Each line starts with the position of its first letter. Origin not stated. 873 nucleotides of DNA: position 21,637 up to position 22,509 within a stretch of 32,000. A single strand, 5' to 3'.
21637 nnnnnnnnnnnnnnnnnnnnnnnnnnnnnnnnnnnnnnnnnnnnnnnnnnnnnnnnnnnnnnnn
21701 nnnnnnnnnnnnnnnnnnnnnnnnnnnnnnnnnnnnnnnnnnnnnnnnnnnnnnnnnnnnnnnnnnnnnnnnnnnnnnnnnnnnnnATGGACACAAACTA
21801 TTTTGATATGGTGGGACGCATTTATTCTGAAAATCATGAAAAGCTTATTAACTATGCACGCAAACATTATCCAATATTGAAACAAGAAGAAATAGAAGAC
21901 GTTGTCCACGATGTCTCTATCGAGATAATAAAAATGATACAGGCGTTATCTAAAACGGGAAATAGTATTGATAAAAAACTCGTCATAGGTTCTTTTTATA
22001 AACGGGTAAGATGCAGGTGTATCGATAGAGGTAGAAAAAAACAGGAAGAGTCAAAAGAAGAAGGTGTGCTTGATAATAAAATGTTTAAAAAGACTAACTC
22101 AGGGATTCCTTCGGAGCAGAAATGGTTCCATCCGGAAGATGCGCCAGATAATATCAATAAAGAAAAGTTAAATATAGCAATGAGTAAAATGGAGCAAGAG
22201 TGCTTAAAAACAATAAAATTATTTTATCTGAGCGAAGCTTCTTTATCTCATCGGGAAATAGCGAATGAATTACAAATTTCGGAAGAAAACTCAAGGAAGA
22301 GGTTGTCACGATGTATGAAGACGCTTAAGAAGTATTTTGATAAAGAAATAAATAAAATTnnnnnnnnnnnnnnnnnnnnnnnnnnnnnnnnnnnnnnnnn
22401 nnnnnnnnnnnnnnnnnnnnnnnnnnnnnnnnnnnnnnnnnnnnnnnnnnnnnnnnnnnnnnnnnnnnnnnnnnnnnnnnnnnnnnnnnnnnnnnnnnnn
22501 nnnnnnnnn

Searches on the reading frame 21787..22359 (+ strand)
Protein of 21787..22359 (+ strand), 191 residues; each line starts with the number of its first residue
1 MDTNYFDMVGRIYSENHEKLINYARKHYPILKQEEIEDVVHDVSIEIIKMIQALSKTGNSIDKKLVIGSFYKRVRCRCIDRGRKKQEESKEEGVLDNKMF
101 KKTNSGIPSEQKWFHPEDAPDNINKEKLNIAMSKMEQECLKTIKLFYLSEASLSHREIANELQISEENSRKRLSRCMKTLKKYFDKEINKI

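Call 10: search_protein_families(library=ncbifam, proteins=[window:21787-22359:+], max_evalue=0.01)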
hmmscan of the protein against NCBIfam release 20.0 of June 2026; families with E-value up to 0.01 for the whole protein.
window:21787-22359:+ (191 aa): 25 families
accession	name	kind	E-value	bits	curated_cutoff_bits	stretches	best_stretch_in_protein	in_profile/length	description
TIGR02937.1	sigma70-ECF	superfamily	4.2e-16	59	42.9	1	12-183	6-164/165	sigma-70 family RNA polymerase sigma factor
TIGR02985.1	Sig70_bacteroi1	subfamily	1.3e-09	38.5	126.4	1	11-182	5-160/162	RNA polymerase sigma-70 factor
NF007220.0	PRK09639.1-5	equivalog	2.8e-06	27.2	260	1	8-188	4-168/181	RNA polymerase sigma factor SigX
NF058625.1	sigma_PG0214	equivalog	1e-05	25.3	130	1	17-189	14-166/170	GFO_1088 family ECF-type sigma factor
NF041236.1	CAS_III-E_sigma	exception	2.7e-05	24.2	100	1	19-185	34-205/206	type III-E CRISPR-associated RpoE-like sigma factor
NF009173.0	PRK12520.1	equivalog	0.00019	21.2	255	1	17-182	12-177/191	RNA polymerase sigma factor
NF005448.0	PRK07037.1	equivalog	0.00019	21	190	1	15-166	20-153/186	RNA polymerase factor sigma-70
NF009172.0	PRK12519.1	subfamily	0.00024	20.7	222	1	33-184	53-189/194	RNA polymerase sigma factor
NF008891.0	PRK11924.1-5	subfamily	0.00034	20.8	259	1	28-188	21-167/171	RNA polymerase sigma factor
NF009189.0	PRK12537.1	equivalog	0.00035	20.1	261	1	11-181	27-178/182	RNA polymerase sigma factor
NF009179.0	PRK12527.1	equivalog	0.00039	20.5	162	1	70-179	49-148/159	RNA polymerase sigma factor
NF009184.0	PRK12532.1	equivalog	0.00042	20.2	276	1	15-185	13-185/195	RNA polymerase sigma factor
TIGR02959.1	SigZ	equivalog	0.00051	19.9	168.65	1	15-184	3-148/170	RNA polymerase sigma factor SigZ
TIGR02392.1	rpoH_proteo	equivalog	0.00072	19.3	323.1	1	111-184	195-268/270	RNA polymerase sigma factor RpoH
NF009166.1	PRK12513.1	equivalog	0.00082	19.1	206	1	32-186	45-188/193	RNA polymerase sigma factor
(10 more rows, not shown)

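Call 11: search_protein_families(library=pfam, proteins=[window:21787-22359:+], max_evalue=0.01)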
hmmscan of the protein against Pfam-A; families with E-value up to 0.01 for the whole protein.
window:21787-22359:+ (191 aa): 4 families
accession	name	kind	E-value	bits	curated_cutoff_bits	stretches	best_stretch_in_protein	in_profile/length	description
PF04545.22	Sigma70_r4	-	7.3e-05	22.7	24.1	1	137-182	7-50/50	Sigma-70, region 4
PF08281.18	Sigma70_r4_2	-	0.00036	20.5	25.7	1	151-180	25-54/54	Sigma-70, region 4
PF04542.20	Sigma70_r2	-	0.0092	16.2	24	0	13-57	2-45/71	Sigma-70 region 2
PF15237.11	PTRF_SDPR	-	0.0099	15.9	30.5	0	32-187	31-191/250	PTRF/SDPR family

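Call 35: search_protein_families(library=ncbifam, proteins=[L019:5940-6575:+, L019:6582-7730:+, L019:7717-9402:+, L001:5822-7051:+, L001:7109-7867:+, L001:7879-9420:+, L006:8204-8950:+, L006:9037-10008:+, L007:433-1110:+, L007:1117-2598:+], max_evalue=0.01)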
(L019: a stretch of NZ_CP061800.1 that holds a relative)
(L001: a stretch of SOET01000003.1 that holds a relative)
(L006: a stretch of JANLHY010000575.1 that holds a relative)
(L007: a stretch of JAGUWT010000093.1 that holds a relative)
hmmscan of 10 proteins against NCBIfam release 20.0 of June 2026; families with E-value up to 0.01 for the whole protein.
L019:5940-6575:+ (212 aa): 43 families (the best 25 are shown)
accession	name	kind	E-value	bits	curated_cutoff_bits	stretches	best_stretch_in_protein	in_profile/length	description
NF041236.1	CAS_III-E_sigma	exception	3.7e-68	229.5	100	1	11-202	1-203/206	type III-E CRISPR-associated RpoE-like sigma factor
TIGR02937.1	sigma70-ECF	superfamily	2.8e-12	46.6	42.9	1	40-200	5-162/165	sigma-70 family RNA polymerase sigma factor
NF007215.0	PRK09637.1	equivalog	1.1e-07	32.1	212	1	58-198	25-149/181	RNA polymerase sigma factor SigZ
NF009196.0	PRK12544.1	equivalog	4.5e-07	29.5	287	1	59-138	44-116/208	RNA polymerase factor sigma-70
NF004471.0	PRK05803.1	subfamily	6.2e-07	28.9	252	1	38-186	55-194/235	RNA polymerase sporulation sigma factor SigK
NF004113.0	PRK05602.1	equivalog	7.1e-07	29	208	1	57-141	67-146/211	RNA polymerase sigma factor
NF008890.0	PRK11924.1-3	equivalog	1.1e-06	28.2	284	1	64-191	69-189/205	RNA polymerase sigma factor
TIGR02959.1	SigZ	equivalog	1.6e-06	28.1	168.65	1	60-199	21-144/170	RNA polymerase sigma factor SigZ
TIGR02985.1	Sig70_bacteroi1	subfamily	2.8e-06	27.6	126.4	1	58-198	25-157/162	RNA polymerase sigma-70 factor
TIGR02952.1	Sig70_famx2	equivalog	3.5e-06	27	206.45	1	65-153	42-127/170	ECF subfamily RNA polymerase sigma factor, BldN family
NF009166.1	PRK12513.1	equivalog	5.7e-06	26.2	206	1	62-147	50-127/193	RNA polymerase sigma factor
NF006174.0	PRK08311.2-2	equivalog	7.4e-06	25.3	319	1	47-140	48-138/252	RNA polymerase sigma factor SigI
TIGR02846.1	spore_sigmaK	equivalog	9.1e-06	25.4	298.65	1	37-187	52-193/227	RNA polymerase sporulation sigma factor SigK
NF009168.0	PRK12515.1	subfamily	1.5e-05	24.6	236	1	60-199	48-175/189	RNA polymerase sigma factor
NF009171.0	PRK12518.1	equivalog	1.7e-05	24.7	208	1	61-136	53-124/191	RNA polymerase sigma factor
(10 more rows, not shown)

L019:6582-7730:+ (383 aa): 1 family
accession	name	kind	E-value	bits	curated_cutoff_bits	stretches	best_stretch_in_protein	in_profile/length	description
NF041235.1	CAS_csx31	equivalog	1.2e-113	380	150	1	4-366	1-377/377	type III-E CRISPR-associated protein Csx31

L019:7717-9402:+ (562 aa): 1 family
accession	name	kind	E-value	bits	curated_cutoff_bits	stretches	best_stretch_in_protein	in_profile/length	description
NF041234.1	CAS_csx30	equivalog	1.2e-162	542.6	125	1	19-559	1-560/560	type III-E CRISPR-associated protein Csx30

L001:5822-7051:+ (410 aa): 3 families
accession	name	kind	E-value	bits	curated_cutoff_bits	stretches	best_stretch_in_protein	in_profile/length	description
NF058625.1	sigma_PG0214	equivalog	0.00036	20.3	130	1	75-148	22-89/170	GFO_1088 family ECF-type sigma factor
TIGR02985.1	Sig70_bacteroi1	subfamily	0.0023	18.2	126.4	1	65-183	9-118/162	RNA polymerase sigma-70 factor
NF009164.0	PRK12511.1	equivalog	0.0029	17.1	185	1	73-145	20-85/182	RNA polymerase sigma factor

L001:7109-7867:+ (253 aa): 0 families

L001:7879-9420:+ (514 aa): 2 families
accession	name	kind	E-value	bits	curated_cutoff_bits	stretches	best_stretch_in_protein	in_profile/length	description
TIGR03988.1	antisig_RsrA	equivalog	1.5e-05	25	62.5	1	216-250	6-40/77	mycothiol system anti-sigma-R factor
NF052375.1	antisigma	equivalog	2.8e-05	24.2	100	1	219-253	2-36/217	anti-sigma factor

L006:8204-8950:+ (249 aa): 30 families (the best 25 are shown)
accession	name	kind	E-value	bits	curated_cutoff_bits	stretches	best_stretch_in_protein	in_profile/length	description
TIGR02937.1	sigma70-ECF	superfamily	1.1e-12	47.9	42.9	1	76-219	35-165/165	sigma-70 family RNA polymerase sigma factor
TIGR02479.1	FliA_WhiG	subfamily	9.3e-10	38.6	189.6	1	108-220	112-224/224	FliA/WhiG family RNA polymerase sigma factor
NF005413.0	PRK06986.1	subfamily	2.2e-09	37.5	201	1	115-221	136-238/241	RNA polymerase sigma factor FliA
TIGR02985.1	Sig70_bacteroi1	subfamily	2.9e-09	37.3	126.4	1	62-219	24-162/162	RNA polymerase sigma-70 factor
TIGR02980.1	SigBFG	subfamily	2e-08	34.2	234.35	1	102-219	113-226/227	SigB/SigF/SigG family RNA polymerase sigma factor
NF004935.0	PRK06288.1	equivalog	1.4e-07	31.4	343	1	119-222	160-265/270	RNA polymerase sigma factor WhiG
TIGR02952.1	Sig70_famx2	equivalog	1e-05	25.5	206.45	1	145-218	96-169/170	ECF subfamily RNA polymerase sigma factor, BldN family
NF004572.0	PRK05911.1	equivalog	2e-05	24.1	378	1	155-221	189-255/257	RNA polymerase sigma factor sigma-28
NF005809.0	PRK07670.1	equivalog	2.1e-05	24.2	326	1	150-221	181-252/255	FliA/WhiG family RNA polymerase sigma factor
TIGR02885.1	spore_sigF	equivalog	6.6e-05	22.8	321.45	1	164-219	176-231/231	RNA polymerase sporulation sigma factor SigF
NF004052.0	PRK05572.1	subfamily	7.2e-05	22.4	311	1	164-220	195-251/252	SigF/SigG family RNA polymerase sporulation sigma factor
NF008888.0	PRK11922.1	equivalog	8.1e-05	22.3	204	1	144-223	121-200/231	RNA polymerase sigma factor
NF045758.2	YlxM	equivalog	0.0005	20.1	80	1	159-216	7-61/72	YlxM family DNA-binding protein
NF005448.0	PRK07037.1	equivalog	0.00055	19.5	190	1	121-205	77-157/186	RNA polymerase factor sigma-70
NF004113.0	PRK05602.1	equivalog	0.0006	19.5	208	1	150-221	132-203/211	RNA polymerase sigma factor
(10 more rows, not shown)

L006:9037-10008:+ (324 aa): 6 families
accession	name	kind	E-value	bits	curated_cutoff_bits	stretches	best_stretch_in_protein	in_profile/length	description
NF041234.1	CAS_csx30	equivalog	1.5e-27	96.7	125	1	138-318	376-559/560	type III-E CRISPR-associated protein Csx30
NF052375.1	antisigma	equivalog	1.3e-07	31.8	100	0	15-57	2-44/217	anti-sigma factor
TIGR03988.1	antisig_RsrA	equivalog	5.2e-07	29.7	62.5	1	12-56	6-50/77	mycothiol system anti-sigma-R factor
NF052368.1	antisigmaE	subfamily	0.00042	20.1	50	0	13-43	9-39/48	anti-sigma factor family protein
TIGR02451.1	anti_sig_ChrR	subfamily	0.0038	17.1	124.5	0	73-134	6-67/216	ChrR family anti-sigma-E factor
NF041817.1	Avs3b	equivalog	0.0078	16.2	200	0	76-118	23-65/211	AVAST type 3 anti-phage protein Avs3b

L007:433-1110:+ (226 aa): 0 families

L007:1117-2598:+ (494 aa): 1 family
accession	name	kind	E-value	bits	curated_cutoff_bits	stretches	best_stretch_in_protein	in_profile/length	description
TIGR02451.1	anti_sig_ChrR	subfamily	0.00091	19.1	124.5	1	256-321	3-69/216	ChrR family anti-sigma-E factor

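Call 36: search_protein_families(library=pfam, proteins=[L019:5940-6575:+, L019:6582-7730:+, L019:7717-9402:+, L001:5822-7051:+, L001:7109-7867:+, L001:7879-9420:+, L006:8204-8950:+, L006:9037-10008:+, L007:433-1110:+, L007:1117-2598:+], max_evalue=0.01)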
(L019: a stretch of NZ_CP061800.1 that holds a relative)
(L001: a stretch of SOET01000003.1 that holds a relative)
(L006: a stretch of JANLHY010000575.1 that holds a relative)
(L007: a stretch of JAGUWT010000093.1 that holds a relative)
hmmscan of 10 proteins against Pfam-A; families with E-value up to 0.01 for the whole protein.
L019:5940-6575:+ (212 aa): 1 family
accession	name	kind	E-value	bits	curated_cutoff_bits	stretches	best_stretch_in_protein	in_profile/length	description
PF04542.20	Sigma70_r2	-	7.7e-09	35.7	24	1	60-108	22-70/71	Sigma-70 region 2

L019:6582-7730:+ (383 aa): 0 families

L019:7717-9402:+ (562 aa): 0 families

L001:5822-7051:+ (410 aa): 0 families

L001:7109-7867:+ (253 aa): 0 families

L001:7879-9420:+ (514 aa): 1 family
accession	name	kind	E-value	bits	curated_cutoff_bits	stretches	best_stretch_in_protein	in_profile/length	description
PF13490.11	zf-HC2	-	7.6e-08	32.8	22.2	1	216-245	5-34/35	Putative zinc-finger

L006:8204-8950:+ (249 aa): 4 families
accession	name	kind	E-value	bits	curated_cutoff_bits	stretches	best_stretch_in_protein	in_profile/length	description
PF08281.18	Sigma70_r4_2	-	0.00056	19.9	25.7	1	174-206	13-45/54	Sigma-70, region 4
PF04297.20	UPF0122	-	0.0007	20.2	22.7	1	159-234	8-85/101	Putative helix-turn-helix protein, YlxM / p13 like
PF04545.22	Sigma70_r4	-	0.0035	17.3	24.1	1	174-208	7-41/50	Sigma-70, region 4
PF13384.12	HTH_23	-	0.0074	16.5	24.6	0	174-207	4-37/50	Homeodomain-like domain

L006:9037-10008:+ (324 aa): 1 family
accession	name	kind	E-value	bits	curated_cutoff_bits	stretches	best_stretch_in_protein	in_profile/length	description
PF13490.11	zf-HC2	-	1.8e-14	54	22.2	2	12-42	5-35/35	Putative zinc-finger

L007:433-1110:+ (226 aa): 0 families

L007:1117-2598:+ (494 aa): 0 families
